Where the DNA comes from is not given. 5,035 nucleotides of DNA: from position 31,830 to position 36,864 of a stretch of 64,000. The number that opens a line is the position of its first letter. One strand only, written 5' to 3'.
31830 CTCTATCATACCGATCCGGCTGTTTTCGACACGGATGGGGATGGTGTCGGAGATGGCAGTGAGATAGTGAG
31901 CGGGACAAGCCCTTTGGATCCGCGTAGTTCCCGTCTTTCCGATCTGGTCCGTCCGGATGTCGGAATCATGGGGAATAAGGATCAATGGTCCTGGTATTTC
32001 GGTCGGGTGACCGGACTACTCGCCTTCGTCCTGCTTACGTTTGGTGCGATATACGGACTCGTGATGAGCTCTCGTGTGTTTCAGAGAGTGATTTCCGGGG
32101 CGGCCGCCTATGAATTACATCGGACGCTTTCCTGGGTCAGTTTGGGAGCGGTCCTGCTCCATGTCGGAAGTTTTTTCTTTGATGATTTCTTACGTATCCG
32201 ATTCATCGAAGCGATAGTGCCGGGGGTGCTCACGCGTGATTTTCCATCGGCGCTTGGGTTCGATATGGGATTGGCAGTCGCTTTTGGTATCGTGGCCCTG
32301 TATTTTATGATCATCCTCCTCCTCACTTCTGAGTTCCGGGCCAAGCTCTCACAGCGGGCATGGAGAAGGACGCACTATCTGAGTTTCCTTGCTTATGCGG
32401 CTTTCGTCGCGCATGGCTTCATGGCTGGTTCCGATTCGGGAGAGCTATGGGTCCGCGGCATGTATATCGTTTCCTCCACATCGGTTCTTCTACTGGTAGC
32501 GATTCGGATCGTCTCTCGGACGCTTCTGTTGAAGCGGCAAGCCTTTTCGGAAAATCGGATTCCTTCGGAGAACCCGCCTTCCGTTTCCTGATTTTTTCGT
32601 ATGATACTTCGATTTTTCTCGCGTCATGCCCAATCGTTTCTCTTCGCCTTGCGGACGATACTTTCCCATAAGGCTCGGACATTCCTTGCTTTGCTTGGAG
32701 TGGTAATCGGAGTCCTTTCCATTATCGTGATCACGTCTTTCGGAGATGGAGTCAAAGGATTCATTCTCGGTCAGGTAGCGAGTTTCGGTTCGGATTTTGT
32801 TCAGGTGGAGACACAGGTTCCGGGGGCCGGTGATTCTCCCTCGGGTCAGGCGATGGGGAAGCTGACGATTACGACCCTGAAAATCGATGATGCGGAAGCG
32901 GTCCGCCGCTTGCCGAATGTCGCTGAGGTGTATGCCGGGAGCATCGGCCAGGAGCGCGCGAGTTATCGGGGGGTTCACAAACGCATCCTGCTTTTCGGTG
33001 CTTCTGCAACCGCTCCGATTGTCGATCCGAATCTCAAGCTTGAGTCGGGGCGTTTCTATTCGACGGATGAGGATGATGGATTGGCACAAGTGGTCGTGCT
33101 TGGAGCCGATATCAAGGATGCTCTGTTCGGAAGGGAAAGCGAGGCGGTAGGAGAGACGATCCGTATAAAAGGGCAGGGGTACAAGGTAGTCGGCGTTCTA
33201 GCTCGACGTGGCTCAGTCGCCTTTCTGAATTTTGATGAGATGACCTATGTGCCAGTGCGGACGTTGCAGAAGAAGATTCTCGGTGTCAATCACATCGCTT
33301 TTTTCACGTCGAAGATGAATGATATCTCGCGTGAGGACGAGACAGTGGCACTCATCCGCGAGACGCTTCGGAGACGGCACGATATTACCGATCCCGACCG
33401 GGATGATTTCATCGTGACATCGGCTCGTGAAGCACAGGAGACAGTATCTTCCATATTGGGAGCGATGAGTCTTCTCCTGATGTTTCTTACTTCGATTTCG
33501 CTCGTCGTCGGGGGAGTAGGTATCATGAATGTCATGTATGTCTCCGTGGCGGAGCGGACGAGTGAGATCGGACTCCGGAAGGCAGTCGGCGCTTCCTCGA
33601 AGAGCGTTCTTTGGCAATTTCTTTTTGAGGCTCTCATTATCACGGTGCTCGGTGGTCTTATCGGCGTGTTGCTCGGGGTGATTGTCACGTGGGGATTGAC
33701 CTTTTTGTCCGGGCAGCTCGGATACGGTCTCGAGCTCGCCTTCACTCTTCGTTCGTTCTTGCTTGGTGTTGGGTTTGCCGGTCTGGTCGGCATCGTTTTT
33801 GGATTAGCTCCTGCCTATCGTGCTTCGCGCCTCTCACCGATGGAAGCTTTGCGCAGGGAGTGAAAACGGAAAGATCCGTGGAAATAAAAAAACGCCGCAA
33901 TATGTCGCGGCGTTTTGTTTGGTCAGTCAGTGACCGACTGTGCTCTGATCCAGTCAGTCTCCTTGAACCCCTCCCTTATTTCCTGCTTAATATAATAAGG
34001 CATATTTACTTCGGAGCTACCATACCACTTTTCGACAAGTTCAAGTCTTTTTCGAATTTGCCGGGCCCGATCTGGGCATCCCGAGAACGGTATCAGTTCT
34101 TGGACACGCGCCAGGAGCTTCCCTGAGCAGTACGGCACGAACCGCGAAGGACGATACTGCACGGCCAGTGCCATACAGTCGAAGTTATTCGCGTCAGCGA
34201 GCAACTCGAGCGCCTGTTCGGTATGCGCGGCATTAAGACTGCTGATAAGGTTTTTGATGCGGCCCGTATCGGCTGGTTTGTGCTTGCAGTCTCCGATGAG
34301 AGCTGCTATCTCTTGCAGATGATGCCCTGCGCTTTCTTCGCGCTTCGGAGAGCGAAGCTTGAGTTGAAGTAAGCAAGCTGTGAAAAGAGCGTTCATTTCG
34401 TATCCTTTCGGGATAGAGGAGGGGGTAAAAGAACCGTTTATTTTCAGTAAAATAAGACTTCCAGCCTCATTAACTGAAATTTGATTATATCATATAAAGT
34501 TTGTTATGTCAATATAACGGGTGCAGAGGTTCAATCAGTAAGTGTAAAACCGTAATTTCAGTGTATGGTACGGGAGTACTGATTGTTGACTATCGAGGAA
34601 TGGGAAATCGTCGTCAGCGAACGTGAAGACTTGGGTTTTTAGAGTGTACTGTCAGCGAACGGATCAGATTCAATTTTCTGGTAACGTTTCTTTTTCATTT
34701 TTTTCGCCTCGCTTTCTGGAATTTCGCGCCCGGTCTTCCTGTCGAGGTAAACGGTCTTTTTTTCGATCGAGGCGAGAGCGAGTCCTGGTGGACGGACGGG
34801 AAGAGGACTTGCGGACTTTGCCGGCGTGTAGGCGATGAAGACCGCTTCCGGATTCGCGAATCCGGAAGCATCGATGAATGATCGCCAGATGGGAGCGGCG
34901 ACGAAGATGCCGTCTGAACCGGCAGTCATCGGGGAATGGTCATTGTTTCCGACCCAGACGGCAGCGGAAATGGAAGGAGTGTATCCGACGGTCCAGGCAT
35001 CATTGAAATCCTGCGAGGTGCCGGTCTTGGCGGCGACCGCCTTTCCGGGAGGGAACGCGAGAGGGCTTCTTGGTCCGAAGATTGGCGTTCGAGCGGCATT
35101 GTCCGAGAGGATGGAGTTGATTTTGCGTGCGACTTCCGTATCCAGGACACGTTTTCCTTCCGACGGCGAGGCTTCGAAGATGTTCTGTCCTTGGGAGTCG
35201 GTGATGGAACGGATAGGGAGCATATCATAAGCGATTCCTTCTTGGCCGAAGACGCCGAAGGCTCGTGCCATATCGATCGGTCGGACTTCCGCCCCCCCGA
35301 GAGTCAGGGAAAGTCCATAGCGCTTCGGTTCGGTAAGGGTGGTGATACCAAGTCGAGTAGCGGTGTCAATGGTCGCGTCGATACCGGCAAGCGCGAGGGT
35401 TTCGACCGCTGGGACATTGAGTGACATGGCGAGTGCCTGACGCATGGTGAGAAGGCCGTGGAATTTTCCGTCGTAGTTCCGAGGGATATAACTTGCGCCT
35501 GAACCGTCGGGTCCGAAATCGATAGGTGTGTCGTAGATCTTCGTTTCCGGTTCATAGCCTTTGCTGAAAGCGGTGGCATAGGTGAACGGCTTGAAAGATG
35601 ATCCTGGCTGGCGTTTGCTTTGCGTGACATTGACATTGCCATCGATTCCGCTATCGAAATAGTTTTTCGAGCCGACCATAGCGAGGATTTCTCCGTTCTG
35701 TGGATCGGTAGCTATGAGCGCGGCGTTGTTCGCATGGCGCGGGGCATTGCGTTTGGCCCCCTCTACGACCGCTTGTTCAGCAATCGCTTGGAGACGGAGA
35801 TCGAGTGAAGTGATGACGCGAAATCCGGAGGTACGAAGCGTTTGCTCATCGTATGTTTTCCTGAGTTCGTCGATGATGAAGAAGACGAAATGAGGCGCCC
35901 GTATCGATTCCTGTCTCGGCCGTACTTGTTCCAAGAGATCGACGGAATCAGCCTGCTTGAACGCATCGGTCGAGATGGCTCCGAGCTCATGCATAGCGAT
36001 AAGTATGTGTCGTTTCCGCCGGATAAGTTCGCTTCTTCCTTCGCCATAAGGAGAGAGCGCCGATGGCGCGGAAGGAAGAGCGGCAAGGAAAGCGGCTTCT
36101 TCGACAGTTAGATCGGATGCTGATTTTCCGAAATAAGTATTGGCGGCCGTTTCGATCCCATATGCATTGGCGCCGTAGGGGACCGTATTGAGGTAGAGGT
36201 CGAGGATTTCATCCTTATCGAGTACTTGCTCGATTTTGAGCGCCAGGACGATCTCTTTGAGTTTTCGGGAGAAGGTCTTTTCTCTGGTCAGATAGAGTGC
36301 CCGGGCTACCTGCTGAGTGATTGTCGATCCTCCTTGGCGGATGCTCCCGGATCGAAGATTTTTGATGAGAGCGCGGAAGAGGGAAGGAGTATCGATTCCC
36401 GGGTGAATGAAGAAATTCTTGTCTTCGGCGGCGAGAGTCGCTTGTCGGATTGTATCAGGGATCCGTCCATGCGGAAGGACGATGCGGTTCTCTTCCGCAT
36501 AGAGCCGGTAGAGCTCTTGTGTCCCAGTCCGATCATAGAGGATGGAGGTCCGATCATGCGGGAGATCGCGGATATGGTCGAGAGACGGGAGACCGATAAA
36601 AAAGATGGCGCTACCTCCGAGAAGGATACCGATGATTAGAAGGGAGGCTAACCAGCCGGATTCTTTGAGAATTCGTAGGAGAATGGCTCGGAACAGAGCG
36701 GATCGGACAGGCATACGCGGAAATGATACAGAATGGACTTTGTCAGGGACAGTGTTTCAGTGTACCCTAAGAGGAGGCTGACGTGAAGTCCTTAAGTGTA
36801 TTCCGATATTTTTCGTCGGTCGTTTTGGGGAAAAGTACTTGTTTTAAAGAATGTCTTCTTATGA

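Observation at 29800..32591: ApbE flavin transferase next to a ferric-reductase-type di-heme membrane protein and Ca-binding, acidic membrane-anchored proteins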

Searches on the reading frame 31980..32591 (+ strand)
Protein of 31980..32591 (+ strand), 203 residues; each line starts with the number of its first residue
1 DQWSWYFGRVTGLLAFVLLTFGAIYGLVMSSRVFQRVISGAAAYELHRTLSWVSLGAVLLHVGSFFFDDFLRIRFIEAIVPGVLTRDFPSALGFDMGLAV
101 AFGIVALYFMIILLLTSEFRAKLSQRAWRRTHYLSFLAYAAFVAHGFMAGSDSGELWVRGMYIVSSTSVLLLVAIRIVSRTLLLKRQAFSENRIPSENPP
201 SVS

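Call 77: search_protein_representatives(alignment_id=A7)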
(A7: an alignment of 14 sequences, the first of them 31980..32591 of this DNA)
Query: 14 sequences, 245 profile positions. Proteins with E-value up to 0.001 (for the whole library): 7348; up to 1e-10: 4728; up to 1e-30: 1393. The best 150 are listed.
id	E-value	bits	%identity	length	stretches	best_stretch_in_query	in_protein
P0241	3.5e-78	278.4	-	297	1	3-230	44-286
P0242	3.8e-76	271.7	-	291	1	3-226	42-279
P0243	4.5e-72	258.4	-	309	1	2-234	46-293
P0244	2.0e-70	253.0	-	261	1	6-228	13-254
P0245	1.6e-66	240.2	-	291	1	3-226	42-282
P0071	1.3e-65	237.3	-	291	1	3-225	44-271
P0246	2.6e-65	236.2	-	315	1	3-237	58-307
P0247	7.2e-65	234.8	-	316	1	3-236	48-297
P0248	2.4e-64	233.1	-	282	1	3-218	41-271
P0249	2.4e-64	233.0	-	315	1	3-222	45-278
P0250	8.7e-63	228.0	-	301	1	3-228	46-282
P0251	4.4e-62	225.7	-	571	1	2-229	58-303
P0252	2.8e-61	223.0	-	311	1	3-235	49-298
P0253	2.9e-61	223.0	-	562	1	2-235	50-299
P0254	5.2e-61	222.1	-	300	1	3-225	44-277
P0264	1.7e-58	213.9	-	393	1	14-227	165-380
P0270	3.0e-57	209.8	-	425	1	35-220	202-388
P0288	4.2e-55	202.8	-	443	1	41-234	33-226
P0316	9.6e-53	195.1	-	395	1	50-230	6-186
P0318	1.6e-52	194.3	-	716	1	45-226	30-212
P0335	1.6e-51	191.1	-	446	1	45-230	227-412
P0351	2.5e-50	187.1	-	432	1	37-217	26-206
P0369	1.5e-49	184.6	-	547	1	46-222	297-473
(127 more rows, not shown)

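Call 78: search_protein_families(library=pfam, proteins=[P0251, P0253, P0288, P0318, P0316, P0264, P0270, P0335, P0369, P0351], max_evalue=0.001)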
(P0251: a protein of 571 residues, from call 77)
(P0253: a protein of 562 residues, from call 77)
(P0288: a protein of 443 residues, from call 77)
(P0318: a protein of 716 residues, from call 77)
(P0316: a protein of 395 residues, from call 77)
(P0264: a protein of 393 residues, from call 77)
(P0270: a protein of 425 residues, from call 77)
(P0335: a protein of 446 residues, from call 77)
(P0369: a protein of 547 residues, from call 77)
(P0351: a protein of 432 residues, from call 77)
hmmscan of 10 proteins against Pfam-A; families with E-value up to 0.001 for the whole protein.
P0251 (571 aa): 3 families
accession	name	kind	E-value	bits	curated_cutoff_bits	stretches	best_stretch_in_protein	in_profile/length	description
PF00175.26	NAD_binding_1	-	1.2e-14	55.3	22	1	436-542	1-108/109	Oxidoreductase NAD-binding domain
PF00970.30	FAD_binding_6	-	7.3e-11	42.7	21.1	1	336-424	7-97/99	Oxidoreductase FAD-binding domain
PF18884.5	TSP3_bac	-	3.7e-06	27.1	25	0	45-67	1-22/22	Bacterial TSP3 repeat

P0253 (562 aa): 5 families
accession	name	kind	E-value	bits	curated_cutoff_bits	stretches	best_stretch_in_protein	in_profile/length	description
PF00175.26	NAD_binding_1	-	1.5e-15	58.2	22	1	425-526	1-107/109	Oxidoreductase NAD-binding domain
PF00970.30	FAD_binding_6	-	2.5e-11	44.2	21.1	1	322-413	2-97/99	Oxidoreductase FAD-binding domain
PF08030.17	NAD_binding_6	-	7.2e-07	29.8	22.2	1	421-469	2-59/156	Ferric reductase NAD binding domain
PF18884.5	TSP3_bac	-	5.3e-06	26.6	25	1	37-59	1-22/22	Bacterial TSP3 repeat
PF01794.25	Ferric_reduct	-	1.5e-05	25.5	28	1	110-245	1-120/121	Ferric reductase like transmembrane component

P0288 (443 aa): 1 family
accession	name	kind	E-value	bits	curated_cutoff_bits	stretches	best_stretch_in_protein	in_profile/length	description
PF01794.25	Ferric_reduct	-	1.5e-08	35.2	28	1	51-173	1-120/121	Ferric reductase like transmembrane component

P0318 (716 aa): 5 families
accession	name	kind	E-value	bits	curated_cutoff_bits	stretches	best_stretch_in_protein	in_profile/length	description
PF07992.20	Pyr_redox_2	-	1.4e-46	159.7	26.1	1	241-536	2-287/291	Pyridine nucleotide-disulphide oxidoreductase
PF04324.20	Fer2_BFD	-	2.3e-15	57.1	26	1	662-709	2-49/50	BFD-like [2Fe-2S] binding domain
PF00070.33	Pyr_redox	-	4.2e-14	53.3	22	1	390-469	1-81/82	Pyridine nucleotide-disulphide oxidoreductase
PF18267.7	Rubredoxin_C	-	4.2e-11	43.1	25.9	1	562-620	2-59/70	Rubredoxin NAD+ reductase C-terminal domain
PF13738.12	Pyr_redox_3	-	5.1e-06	26.4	30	1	389-499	165-282/305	Pyridine nucleotide-disulphide oxidoreductase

P0316 (395 aa): 1 family
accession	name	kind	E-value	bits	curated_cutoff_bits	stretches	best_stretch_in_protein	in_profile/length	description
PF01794.25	Ferric_reduct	-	1e-07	32.4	28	1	14-136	1-120/121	Ferric reductase like transmembrane component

P0264 (393 aa): 1 family
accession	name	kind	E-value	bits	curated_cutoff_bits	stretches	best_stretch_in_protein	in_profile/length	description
PF01794.25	Ferric_reduct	-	1.1e-06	29.1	28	1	212-334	2-121/121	Ferric reductase like transmembrane component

P0270 (425 aa): 1 family
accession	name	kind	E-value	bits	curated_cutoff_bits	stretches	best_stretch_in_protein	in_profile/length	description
PF01794.25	Ferric_reduct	-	1.1e-07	32.4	28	1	226-346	1-118/121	Ferric reductase like transmembrane component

P0335 (446 aa): 1 family
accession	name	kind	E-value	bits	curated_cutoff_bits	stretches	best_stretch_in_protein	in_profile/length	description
PF01794.25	Ferric_reduct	-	0.00014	22.4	28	1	241-362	2-120/121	Ferric reductase like transmembrane component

P0369 (547 aa): 3 families
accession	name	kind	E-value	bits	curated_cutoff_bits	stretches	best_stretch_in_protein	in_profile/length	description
PF02424.20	ApbE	-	9.6e-38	130.7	25.6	1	1-225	1-218/266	ApbE family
PF01794.25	Ferric_reduct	-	7.1e-08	33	28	1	309-431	1-120/121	Ferric reductase like transmembrane component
PF01292.26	Ni_hydr_CYTB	-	7.8e-06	26.2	30.1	1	267-368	73-167/179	Prokaryotic cytochrome b561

P0351 (432 aa): 1 family
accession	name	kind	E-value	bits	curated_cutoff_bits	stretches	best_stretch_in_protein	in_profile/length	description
PF01794.25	Ferric_reduct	-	3.9e-09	37.1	28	1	47-169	1-120/121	Ferric reductase like transmembrane component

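Call 80: find_encoding_contigs(protein=P0251, flank=5000, max_places=2)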
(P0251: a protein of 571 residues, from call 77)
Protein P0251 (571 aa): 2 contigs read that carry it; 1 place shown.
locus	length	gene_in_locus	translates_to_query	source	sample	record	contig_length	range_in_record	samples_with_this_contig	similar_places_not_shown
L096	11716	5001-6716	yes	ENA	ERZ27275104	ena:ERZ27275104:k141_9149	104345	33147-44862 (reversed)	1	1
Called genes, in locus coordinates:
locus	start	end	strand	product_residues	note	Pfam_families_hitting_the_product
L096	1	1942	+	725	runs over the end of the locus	PF05228:CHASE4, PF00512:HisKA, PF02518:HATPase_c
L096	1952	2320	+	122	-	PF00072:Response_reg, PF23198:PDE8A_N (faint)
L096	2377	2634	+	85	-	PF01022:HTH_5, PF12840:HTH_20, PF12802:MarR_2 (weak)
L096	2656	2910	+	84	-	PF00462:Glutaredoxin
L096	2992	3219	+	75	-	PF13459:Fer4_15, PF13370:Fer4_13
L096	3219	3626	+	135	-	-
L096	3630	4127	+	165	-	-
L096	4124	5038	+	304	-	PF02424:ApbE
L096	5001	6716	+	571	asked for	PF18884:TSP3_bac (faint), PF00970:FAD_binding_6, PF00175:NAD_binding_1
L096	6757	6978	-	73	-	-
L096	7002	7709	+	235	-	-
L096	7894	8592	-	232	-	-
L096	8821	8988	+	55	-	-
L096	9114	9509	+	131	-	-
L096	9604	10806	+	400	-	PF09992:NAGPA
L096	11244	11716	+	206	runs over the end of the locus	-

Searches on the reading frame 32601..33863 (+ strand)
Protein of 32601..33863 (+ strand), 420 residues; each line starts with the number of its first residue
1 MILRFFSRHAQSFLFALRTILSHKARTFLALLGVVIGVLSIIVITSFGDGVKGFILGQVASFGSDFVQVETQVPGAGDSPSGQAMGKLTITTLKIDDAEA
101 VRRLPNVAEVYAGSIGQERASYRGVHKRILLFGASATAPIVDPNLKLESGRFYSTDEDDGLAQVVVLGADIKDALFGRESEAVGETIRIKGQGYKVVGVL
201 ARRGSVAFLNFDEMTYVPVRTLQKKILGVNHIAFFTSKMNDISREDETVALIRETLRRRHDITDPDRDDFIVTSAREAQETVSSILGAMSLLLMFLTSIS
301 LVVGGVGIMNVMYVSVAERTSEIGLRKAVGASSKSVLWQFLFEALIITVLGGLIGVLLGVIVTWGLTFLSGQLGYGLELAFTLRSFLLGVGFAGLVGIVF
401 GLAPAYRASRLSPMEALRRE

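Call 3: search_protein_families(library=pfam, proteins=[window:32601-33863:+], max_evalue=0.01)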
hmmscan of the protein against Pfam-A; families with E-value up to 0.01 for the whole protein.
window:32601-33863:+ (420 aa): 2 families
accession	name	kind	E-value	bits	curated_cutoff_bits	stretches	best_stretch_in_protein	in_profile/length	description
PF12704.14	MacB_PCD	-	4.2e-32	112.6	27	1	27-229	1-181/207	MacB-like periplasmic core domain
PF02687.27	FtsX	-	3.8e-21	75.8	25.5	1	295-413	2-120/120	FtsX-like permease C-terminal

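Call 57: search_protein_families(library=ncbifam, proteins=[window:32601-33863:+], max_evalue=0.001)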
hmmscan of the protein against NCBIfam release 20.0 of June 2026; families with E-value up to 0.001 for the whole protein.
window:32601-33863:+ (420 aa): 7 families
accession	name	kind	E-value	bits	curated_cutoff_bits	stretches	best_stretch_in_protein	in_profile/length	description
NF007826.0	PRK10535.1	equivalog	7.1e-58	196.4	966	1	4-420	249-648/648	macrolide ABC transporter ATP-binding protein/permease MacB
TIGR03434.1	ADOP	subfamily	2.6e-34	118.5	622.3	1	146-419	125-401/803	ADOP family duplicated permease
TIGR02212.1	lolCE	equivalog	5e-10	38.9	362.45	1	294-420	269-411/411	lipoprotein-releasing ABC transporter permease subunit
TIGR00439.2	FtsX_Gneg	equivalog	2.4e-07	30.3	255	1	244-406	128-284/292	permease-like cell division protein FtsX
NF038346.1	FtsX_actino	exception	4.5e-07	29.5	250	1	272-363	162-253/308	permease-like cell division protein FtsX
TIGR01185.1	devC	equivalog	1.7e-06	27.2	290.35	1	288-362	256-330/380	ABC transporter permease DevC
NF038347.1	FtsX_Gpos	exception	4.4e-06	26.2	225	1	272-359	147-237/296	permease-like cell division protein FtsX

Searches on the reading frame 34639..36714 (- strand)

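Call 96: search_protein_families(library=pfam, proteins=[window:34639-36714:-], max_evalue=0.0001)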
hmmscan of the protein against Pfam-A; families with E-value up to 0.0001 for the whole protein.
window:34639-36714:- (691 aa): 2 families
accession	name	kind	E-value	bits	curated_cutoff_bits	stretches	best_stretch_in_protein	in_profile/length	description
PF00912.28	Transgly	-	3.7e-60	202.8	27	1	68-241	5-177/178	Transglycosylase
PF00905.27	Transpeptidase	-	4e-25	89.1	22.1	1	333-612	3-296/299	Penicillin binding protein transpeptidase domain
